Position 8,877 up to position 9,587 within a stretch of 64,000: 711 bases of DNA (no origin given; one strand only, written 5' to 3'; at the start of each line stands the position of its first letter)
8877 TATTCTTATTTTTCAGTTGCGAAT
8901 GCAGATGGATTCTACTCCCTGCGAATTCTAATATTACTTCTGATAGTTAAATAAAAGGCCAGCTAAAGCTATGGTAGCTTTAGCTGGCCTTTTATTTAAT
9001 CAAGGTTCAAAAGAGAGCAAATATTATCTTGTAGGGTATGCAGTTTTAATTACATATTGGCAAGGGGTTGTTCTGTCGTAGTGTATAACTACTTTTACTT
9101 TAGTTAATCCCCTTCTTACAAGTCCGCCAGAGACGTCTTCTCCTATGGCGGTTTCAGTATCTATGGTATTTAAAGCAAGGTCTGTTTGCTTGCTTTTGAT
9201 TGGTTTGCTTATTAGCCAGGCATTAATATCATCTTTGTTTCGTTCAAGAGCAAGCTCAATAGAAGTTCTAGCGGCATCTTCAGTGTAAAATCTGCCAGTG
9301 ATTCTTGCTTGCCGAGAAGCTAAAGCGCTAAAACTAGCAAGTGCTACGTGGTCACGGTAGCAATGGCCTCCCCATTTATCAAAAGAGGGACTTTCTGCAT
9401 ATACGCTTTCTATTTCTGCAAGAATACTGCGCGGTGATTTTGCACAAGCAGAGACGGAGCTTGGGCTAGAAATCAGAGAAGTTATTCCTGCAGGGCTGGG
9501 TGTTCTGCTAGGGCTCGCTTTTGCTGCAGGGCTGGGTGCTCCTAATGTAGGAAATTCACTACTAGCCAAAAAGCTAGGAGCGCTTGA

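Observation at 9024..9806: Sec-signal protein ending in a polymorphic-toxin-like GGH...TAYP domain, with a eukaryote-like Ser/Pro linker and no immunity gene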

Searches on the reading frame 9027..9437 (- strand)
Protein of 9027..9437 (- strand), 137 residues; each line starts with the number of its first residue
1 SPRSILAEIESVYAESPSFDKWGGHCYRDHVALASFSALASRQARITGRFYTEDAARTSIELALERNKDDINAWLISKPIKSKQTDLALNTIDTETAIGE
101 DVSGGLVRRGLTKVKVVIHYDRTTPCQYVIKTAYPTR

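Call 28: predict_structure(alignment_id=A2)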
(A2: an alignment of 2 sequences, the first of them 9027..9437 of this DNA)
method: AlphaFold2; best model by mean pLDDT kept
length: 137 residues; sequences in the alignment: 2
mean_pLDDT: 57.0   pTM: 0.56
mean pLDDT of the five models: 57.0, 55.3, 50.8, 40.1, 37.5
residues with pLDDT >= 90: 0; 70-90: 47; 50-70: 28; < 50: 62
segments of 3 or more residues with pLDDT < 50: 1-50, 99-110
pLDDT, mean of each block of 10 residues (from residue 1): 34 40 36 35 39 66 82 77 73 64 43 74 70 66
secondary structure, 60 per line:
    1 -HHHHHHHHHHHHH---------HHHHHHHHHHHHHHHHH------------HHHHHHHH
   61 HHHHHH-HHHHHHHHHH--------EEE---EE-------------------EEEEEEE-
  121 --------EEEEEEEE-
elements in order: H2-14 H24-40 H53-66 H68-77 E86-88 E113-119 E129-136

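Call 32: search_protein_representatives(alignment_id=A2)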
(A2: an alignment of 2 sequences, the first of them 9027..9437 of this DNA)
Query: 2 sequences, 140 profile positions. Proteins with E-value up to 0.001 (for the whole library): 18; up to 1e-10: 2; up to 1e-30: 2. The best 18 are listed.
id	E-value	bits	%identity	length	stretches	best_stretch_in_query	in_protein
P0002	4.6e-77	272.9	-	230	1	1-139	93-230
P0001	3.7e-75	266.7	-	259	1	1-140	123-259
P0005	9.8e-06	41.7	-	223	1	17-138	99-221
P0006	1.5e-05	41.1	-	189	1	46-139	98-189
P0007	3.1e-05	40.1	-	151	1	21-139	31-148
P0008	3.5e-05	39.9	-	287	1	23-139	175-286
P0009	4.4e-05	39.6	-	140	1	21-139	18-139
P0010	4.7e-05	39.5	-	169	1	19-140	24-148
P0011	1.4e-04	38.0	-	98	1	50-139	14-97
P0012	1.5e-04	37.9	-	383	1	20-139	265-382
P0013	1.8e-04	37.6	-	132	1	23-139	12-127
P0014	2.4e-04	37.2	-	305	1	22-139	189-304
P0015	3.7e-04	36.6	-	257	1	23-139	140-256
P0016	4.0e-04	36.5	-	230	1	21-139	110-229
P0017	7.3e-04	35.7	-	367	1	25-140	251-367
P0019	8.3e-04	35.5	-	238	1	26-139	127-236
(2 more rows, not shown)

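Call 36: find_homologous_proteins(query=A4, max_evalue=0.001)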
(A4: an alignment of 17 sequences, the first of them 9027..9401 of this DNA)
Query A4 (17 sequences) (125 aa, profile of the alignment): 15 proteins with E <= 0.001 among 1527 candidates.
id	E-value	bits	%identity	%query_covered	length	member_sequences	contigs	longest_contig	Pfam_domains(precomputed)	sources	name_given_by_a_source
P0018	5.6e-33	132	26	97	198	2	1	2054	PF18431.7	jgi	jgi:hypothetical protein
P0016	4.4e-32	129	25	92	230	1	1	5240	PF18431.7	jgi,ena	-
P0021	2.6e-30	123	33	30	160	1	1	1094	PF18431.7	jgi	jgi:hypothetical protein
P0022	2.3e-29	120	27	92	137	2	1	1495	PF18431.7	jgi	jgi:hypothetical protein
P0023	3.4e-29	119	28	90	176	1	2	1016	PF18431.7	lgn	-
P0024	1.5e-27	114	27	97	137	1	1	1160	PF18431.7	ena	-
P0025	1.6e-27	114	24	97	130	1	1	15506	PF18431.7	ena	-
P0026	2.3e-27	113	28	94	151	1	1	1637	PF18431.7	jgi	jgi:hypothetical protein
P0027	1.7e-26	111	25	97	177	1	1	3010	PF18431.7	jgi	jgi:Bacterial CdiA-CT RNAse A domain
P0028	1.8e-26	111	25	97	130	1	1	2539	PF18431.7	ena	-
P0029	8.0e-25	105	30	69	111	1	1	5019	PF18431.7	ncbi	-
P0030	2.6e-22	97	24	98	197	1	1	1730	PF18431.7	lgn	-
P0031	5.5e-18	83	-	-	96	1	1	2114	PF18431.7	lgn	-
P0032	1.3e-11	63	-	-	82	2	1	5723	PF18431.7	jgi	-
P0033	2.1e-11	62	-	-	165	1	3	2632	PF18431.7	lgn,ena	-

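Call 39: find_encoding_contigs(protein=P0019, flank=6000, max_places=3)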
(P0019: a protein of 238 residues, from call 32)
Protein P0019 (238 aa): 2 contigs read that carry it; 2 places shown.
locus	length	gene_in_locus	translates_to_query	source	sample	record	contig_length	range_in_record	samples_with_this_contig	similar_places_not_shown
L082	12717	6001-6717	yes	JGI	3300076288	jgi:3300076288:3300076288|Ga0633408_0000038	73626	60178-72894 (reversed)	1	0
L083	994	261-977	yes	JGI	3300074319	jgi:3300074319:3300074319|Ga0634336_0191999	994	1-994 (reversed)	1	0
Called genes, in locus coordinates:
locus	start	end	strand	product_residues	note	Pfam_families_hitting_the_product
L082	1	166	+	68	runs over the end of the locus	-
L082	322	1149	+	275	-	-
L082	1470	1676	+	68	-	-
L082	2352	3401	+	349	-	-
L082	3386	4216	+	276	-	-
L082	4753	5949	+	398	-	-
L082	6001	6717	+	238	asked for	PF18431:RNAse_A_bac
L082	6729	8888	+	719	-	PF02534:T4SS-DNA_transf, PF10412:TrwB_AAD_bind, PF12696:TraG-D_C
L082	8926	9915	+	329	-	-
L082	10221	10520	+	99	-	-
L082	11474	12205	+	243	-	PF00230:MIP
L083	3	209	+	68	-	?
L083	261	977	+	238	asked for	PF18431:RNAse_A_bac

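Call 40: find_encoding_contigs(protein=P0005, flank=6000, max_places=3)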
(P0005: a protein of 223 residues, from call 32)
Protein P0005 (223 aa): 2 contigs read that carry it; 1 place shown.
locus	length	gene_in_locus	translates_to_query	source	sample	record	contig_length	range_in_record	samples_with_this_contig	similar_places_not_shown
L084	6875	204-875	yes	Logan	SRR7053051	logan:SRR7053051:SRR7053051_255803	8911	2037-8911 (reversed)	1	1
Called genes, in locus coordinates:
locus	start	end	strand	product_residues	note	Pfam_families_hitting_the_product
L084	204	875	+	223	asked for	PF18431:RNAse_A_bac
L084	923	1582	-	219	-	PF00923:TAL_FSA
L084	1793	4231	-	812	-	PF00133:tRNA-synt_1, PF09334:tRNA-synt_1g, PF13603:tRNA-synt_1_2, PF00133:tRNA-synt_1, PF09334:tRNA-synt_1g (weak), PF08264:Anticodon_1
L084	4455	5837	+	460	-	PF03415:Peptidase_C11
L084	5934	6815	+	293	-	PF03668:RapZ-like_N, PF22740:PapZ_C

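Call 42: predict_structure(alignment_id=A5)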
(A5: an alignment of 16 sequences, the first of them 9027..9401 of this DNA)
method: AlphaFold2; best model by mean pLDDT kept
length: 125 residues; sequences in the alignment: 16
mean_pLDDT: 79.6   pTM: 0.72
mean pLDDT of the five models: 79.6, 77.9, 77.6, 77.5, 77.0
residues with pLDDT >= 90: 66; 70-90: 21; 50-70: 23; < 50: 15
segments of 3 or more residues with pLDDT < 50: 1-13
pLDDT, mean of each block of 10 residues (from residue 1): 37 56 53 75 94 97 78 91 94 90 93 89 93
secondary structure, 60 per line:
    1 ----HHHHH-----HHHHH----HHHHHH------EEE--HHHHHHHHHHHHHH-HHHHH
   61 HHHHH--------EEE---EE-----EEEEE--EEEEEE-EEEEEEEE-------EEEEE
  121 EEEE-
elements in order: H5-9 H15-19 H24-29 E36-38 H41-54 H56-65 E74-76 E87-91 E94-99 E101-108 E116-124

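Call 46: fold_search(model_id=the predicted structure, library=pdb)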
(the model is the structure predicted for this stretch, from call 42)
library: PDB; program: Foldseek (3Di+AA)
matches with E <= 10: 209; with E <= 0.001: 2
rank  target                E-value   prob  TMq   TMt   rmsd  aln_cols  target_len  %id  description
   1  5e3e_D                2.0e-06  1.00  0.66  0.73   5.0       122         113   21  Crystal structure of CdiA-CT/CdiI complex from Y. kristensenii 33638 (released 2015-11-25)
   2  5e3e_B                3.3e-06  1.00  0.73  0.79   2.9       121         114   25  Crystal structure of CdiA-CT/CdiI complex from Y. kristensenii 33638 (released 2015-11-25)
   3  6cp9_G                2.6e-01  0.10  0.16  0.19  14.1        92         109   12  Contact-dependent growth inhibition toxin - immunity protein complex from Klebsiella pneumoniae 342 (released 2019-03-13)
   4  4q9t_B                4.6e-01  0.10  0.20  0.08  13.2        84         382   14  Crystal structure of Vanderwaltozyma polyspora Nup133 Beta-propeller domain (released 2014-06-04)
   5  7tbi_Q2               5.5e-01  0.09  0.20  0.03  13.0        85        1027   13  Composite structure of the S. cerevisiae nuclear pore complex (NPC) (released 2022-06-15)
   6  4n6t                  7.5e-01  0.08  0.18  0.27  12.6        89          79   10  Adhiron: a stable and versatile peptide display scaffold - full length adhiron (released 2014-04-09)
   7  9a0f_K1               8.0e-01  0.08  0.19  0.03  13.2        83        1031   13  Integrative model of the wild type yeast nuclear pore complex (released 2020-08-28)
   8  8ojg_G                9.6e-01  0.06  0.20  0.15  16.6       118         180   11  Structure of the MlaCD complex (2:6 stoichiometry) (released 2024-07-10)
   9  3nuz_A                9.6e-01  0.02  0.14  0.05  23.9       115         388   12  Crystal structure of a putative acetyl xylan esterase (BF1801) from Bacteroides fragilis NCTC 9343 at 2.30 A resolutio (released 2010-08-04)
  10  3g8y                  1.1e+00  0.01  0.12  0.05  24.5       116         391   16  CRYSTAL STRUCTURE OF A PUTATIVE HYDROLASE (BVU_4111) FROM BACTEROIDES VULGATUS ATCC 8482 AT 1.90 A RESOLUTION (released 2009-02-24)
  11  3k7c_A                1.2e+00  0.04  0.16  0.18  15.1        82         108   10  Crystal structure of Putative NTF2-like transpeptidase (NP_281412.1) from CAMPYLOBACTER JEJUNI at 2.00 A resolution (released 2009-11-03)
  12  5ig5_E                1.3e+00  0.10  0.20  0.18   8.2        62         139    8  Crystal structure of N. vectensis CaMKII-B hub at pH 4.2 (released 2016-03-23)
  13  8ez6_A                1.4e+00  0.12  0.23  0.40   7.5        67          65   12  The DBC1/SIRT1 Interaction is Choreographed by Post-translational Modification (released 2024-03-27)
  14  5j6o                  1.4e+00  0.03  0.17  0.09  14.5        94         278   15  Crystal structure of a trans-AT PKS dehydratase domain of C0ZGQ7 from Brevibacillus brevis (released 2017-05-24)
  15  9os2_C                1.5e+00  0.04  0.17  0.17  13.1        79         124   10  Cryo-EM structure of the DDB1/CRBN-MRT-5702-G3BP2 ternary complex (released 2026-01-28)
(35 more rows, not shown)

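Call 66: find_related_loci(query=A2, collection=metagenome_contigs, flank=5000)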
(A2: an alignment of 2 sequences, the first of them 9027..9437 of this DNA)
Query A2 (137 aa) in metagenome_contigs; peptide patterns used: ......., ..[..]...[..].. (x = any residue, [..] = any of these).
239 stretches matched a pattern; 1 encode a relative of the query (tblastn E <= 1e-3); 1 distinct loci.
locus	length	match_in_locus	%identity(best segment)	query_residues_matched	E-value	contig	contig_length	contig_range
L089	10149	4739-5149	99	1-137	5e-93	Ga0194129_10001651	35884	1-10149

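Call 74: list_cluster_members(proteins=[P0005, L084:1793-4228:-, L084:923-1579:-, L084:5934-6812:+, P0019, L082:6729-8885:+, P0007, L082:11474-12202:+])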
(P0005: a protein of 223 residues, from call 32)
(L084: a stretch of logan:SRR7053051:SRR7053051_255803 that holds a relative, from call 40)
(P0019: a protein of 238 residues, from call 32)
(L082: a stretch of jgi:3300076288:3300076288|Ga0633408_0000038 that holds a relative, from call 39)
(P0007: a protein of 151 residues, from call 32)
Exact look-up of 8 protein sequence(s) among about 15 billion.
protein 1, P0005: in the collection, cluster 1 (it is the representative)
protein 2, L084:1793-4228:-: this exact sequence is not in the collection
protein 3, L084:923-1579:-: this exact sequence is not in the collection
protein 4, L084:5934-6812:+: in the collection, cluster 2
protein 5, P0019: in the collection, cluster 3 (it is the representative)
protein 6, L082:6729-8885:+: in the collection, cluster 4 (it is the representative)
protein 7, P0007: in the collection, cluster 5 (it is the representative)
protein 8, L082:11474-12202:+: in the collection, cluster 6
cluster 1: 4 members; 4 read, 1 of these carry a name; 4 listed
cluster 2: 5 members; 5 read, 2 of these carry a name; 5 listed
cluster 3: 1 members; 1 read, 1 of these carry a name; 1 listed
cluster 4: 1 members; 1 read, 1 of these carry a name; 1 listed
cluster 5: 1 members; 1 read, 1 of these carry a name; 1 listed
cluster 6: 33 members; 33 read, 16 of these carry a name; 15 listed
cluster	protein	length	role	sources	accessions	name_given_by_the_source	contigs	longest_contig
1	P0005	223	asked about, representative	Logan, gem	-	-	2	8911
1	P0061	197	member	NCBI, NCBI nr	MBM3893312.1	hypothetical protein FJ365_02835 [Candidatus Dependentiae bacterium] | hypothetical protein [Candidatus Dependentiae bacterium]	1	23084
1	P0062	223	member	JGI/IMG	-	-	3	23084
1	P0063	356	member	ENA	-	-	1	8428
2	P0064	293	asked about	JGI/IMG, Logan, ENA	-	-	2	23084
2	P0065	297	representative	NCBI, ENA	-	-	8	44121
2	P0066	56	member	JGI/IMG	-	UPF0042 nucleotide-binding protein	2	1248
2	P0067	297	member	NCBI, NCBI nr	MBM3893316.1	RNase adapter RapZ [Candidatus Dependentiae bacterium]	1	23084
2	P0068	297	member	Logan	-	-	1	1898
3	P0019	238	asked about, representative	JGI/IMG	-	hypothetical protein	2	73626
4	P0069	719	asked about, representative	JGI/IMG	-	hypothetical protein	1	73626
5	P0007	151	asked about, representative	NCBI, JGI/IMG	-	hypothetical protein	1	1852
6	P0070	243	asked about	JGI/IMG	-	aquaporin Z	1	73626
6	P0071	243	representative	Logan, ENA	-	-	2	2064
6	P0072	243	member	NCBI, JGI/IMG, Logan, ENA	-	aquaporin Z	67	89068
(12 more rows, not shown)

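Call 76: find_encoding_contigs(protein=P0062, flank=8000, max_places=3)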
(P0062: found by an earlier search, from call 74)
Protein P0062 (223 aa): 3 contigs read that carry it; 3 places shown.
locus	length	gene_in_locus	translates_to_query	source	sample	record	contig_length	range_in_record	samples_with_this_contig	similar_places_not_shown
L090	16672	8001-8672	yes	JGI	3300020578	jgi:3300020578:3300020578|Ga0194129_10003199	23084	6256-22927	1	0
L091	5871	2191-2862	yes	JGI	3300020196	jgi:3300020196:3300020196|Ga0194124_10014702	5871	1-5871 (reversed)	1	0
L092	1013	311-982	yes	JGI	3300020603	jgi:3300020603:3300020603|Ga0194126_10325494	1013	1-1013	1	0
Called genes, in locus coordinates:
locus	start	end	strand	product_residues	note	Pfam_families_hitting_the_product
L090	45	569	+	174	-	-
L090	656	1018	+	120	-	-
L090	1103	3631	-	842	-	PF00023:Ank (faint), PF12796:Ank_2 (weak), PF13606:Ank_3 (faint), PF13857:Ank_5 (faint), PF12796:Ank_2, PF13637:Ank_4, PF12796:Ank_2, PF13637:Ank_4 (weak), +1 more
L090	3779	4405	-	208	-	-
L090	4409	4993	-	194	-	PF14512:TM1586_NiRdase (faint), PF00881:Nitroreductase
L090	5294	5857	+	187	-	PF01725:Ham1p_like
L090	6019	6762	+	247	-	-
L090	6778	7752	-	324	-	PF13936:HTH_38, PF00665:rve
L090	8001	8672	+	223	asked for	PF18431:RNAse_A_bac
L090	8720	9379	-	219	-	PF00923:TAL_FSA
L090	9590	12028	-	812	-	PF00133:tRNA-synt_1, PF09334:tRNA-synt_1g, PF13603:tRNA-synt_1_2, PF00133:tRNA-synt_1, PF09334:tRNA-synt_1g (weak), PF08264:Anticodon_1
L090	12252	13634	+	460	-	PF03415:Peptidase_C11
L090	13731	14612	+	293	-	PF03668:RapZ-like_N, PF22740:PapZ_C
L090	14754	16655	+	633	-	PF13639:zf-RING_2 (weak), PF12796:Ank_2, PF13857:Ank_5, PF00023:Ank, PF13637:Ank_4, PF12796:Ank_2, PF00023:Ank, PF12796:Ank_2, +8 more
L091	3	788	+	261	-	?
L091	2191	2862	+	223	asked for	PF18431:RNAse_A_bac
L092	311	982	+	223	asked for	PF18431:RNAse_A_bac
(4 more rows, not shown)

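Call 77: find_encoding_contigs(protein=P0063, flank=8000, max_places=3)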
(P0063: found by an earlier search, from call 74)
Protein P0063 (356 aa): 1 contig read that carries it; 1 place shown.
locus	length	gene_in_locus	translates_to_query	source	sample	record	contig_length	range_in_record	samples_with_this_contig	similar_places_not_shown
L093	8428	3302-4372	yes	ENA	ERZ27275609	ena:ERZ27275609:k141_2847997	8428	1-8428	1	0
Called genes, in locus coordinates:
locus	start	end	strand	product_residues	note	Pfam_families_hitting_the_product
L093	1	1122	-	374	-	?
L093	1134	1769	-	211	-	-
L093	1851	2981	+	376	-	-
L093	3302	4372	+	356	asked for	PF18431:RNAse_A_bac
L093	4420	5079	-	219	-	PF00923:TAL_FSA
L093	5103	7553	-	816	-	PF00133:tRNA-synt_1, PF09334:tRNA-synt_1g, PF13603:tRNA-synt_1_2, PF00133:tRNA-synt_1, PF09334:tRNA-synt_1g (weak), PF08264:Anticodon_1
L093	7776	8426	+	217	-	?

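Call 83: find_encoding_contigs(protein=P0025, flank=3000, max_places=2)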
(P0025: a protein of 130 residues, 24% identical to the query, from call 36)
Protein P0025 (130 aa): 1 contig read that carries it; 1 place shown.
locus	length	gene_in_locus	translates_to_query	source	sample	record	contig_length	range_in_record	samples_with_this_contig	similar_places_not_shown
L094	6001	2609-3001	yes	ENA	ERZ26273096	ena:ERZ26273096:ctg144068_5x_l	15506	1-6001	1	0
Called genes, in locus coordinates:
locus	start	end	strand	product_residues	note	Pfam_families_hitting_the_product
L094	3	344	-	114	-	?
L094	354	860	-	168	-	PF00583:Acetyltransf_1, PF13673:Acetyltransf_10, PF13508:Acetyltransf_7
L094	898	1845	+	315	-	PF00561:Abhydrolase_1, PF12146:Hydrolase_4, PF12697:Abhydrolase_6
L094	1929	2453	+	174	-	-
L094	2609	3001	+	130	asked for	PF18431:RNAse_A_bac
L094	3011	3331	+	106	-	PF18593:CdiI_2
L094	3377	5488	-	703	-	PF00474:SSF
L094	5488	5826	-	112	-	PF13937:DUF4212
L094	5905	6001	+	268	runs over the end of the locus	PF01694:Rhomboid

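Call 84: find_encoding_contigs(protein=P0016, flank=3000, max_places=2)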
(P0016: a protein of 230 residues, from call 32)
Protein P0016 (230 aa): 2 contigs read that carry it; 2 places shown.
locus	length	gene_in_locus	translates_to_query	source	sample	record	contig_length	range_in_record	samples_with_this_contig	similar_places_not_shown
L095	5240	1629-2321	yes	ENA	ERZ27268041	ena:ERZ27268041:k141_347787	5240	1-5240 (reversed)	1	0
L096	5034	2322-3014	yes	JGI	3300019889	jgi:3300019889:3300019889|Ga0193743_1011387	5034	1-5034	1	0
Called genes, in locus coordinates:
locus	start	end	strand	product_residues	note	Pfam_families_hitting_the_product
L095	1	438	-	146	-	?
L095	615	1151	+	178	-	-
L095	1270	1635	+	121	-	-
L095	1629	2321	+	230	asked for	PF18431:RNAse_A_bac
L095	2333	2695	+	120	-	PF18593:CdiI_2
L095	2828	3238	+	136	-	PF18593:CdiI_2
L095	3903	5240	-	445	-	?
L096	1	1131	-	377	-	?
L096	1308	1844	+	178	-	-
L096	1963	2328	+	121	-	-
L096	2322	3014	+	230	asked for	PF18431:RNAse_A_bac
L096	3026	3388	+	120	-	PF18593:CdiI_2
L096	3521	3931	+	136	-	PF18593:CdiI_2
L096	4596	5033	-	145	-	?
